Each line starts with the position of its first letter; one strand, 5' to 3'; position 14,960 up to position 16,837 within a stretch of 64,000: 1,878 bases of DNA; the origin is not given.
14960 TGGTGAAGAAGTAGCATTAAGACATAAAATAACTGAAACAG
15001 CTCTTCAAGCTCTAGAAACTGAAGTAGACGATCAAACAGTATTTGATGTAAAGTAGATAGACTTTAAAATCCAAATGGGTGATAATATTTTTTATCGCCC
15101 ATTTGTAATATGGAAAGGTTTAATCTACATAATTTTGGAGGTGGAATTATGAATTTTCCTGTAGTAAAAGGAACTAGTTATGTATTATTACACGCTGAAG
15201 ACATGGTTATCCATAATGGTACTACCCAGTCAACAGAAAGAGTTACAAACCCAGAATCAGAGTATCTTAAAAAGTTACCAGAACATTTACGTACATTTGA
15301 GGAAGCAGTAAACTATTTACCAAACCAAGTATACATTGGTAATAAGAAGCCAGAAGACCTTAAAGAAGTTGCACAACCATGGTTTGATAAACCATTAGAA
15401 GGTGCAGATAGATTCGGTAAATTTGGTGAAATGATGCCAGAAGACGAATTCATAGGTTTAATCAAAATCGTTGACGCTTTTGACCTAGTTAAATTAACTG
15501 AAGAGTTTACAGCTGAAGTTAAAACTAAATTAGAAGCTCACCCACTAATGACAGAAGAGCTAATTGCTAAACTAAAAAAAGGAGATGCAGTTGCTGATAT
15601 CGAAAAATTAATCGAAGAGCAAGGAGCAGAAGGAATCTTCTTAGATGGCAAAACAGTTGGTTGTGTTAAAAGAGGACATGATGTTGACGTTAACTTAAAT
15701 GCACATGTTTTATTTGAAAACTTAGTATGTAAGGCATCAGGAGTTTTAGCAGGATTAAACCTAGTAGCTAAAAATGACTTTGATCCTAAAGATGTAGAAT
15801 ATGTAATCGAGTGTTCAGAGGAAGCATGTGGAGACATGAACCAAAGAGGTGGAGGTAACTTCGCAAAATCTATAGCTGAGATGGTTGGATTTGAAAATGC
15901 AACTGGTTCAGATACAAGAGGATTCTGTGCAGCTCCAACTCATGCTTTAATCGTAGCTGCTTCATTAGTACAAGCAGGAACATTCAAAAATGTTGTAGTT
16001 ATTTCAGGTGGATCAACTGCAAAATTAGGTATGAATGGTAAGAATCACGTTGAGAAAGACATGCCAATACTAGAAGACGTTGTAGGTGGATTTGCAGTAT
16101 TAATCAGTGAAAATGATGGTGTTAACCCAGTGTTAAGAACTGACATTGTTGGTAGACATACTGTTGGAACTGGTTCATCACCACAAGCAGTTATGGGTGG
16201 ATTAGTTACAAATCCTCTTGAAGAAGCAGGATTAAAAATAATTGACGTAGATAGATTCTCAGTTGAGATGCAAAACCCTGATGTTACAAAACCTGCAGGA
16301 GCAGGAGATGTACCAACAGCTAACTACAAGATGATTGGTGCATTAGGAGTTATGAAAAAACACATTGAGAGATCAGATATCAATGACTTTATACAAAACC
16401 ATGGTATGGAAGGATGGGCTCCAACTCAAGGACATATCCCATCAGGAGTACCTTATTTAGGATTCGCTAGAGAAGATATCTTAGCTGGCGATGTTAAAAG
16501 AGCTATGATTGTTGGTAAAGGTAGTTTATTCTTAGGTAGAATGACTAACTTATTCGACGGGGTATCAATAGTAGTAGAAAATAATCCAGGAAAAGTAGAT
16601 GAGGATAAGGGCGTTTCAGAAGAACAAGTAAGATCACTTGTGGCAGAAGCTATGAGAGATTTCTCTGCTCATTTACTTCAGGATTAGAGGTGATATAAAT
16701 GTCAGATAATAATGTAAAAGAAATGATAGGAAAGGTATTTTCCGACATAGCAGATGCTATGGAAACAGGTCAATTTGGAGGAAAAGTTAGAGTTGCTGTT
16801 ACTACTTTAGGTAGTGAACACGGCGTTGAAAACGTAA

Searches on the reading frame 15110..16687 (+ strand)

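Call 39: search_protein_families(library=pfam, proteins=[window:15110-16687:+])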
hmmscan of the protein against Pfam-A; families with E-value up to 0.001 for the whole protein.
window:15110-16687:+ (525 aa): 2 families
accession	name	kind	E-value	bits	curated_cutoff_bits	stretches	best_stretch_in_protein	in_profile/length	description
PF19364.4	DUF5940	-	3.4e-84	281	27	1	360-524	1-165/166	Family of unknown function (DUF5940)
PF08545.16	ACP_syn_III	-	5.6e-07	29.8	24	1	268-342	2-72/80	3-Oxoacyl-[acyl-carrier-protein (ACP)] synthase III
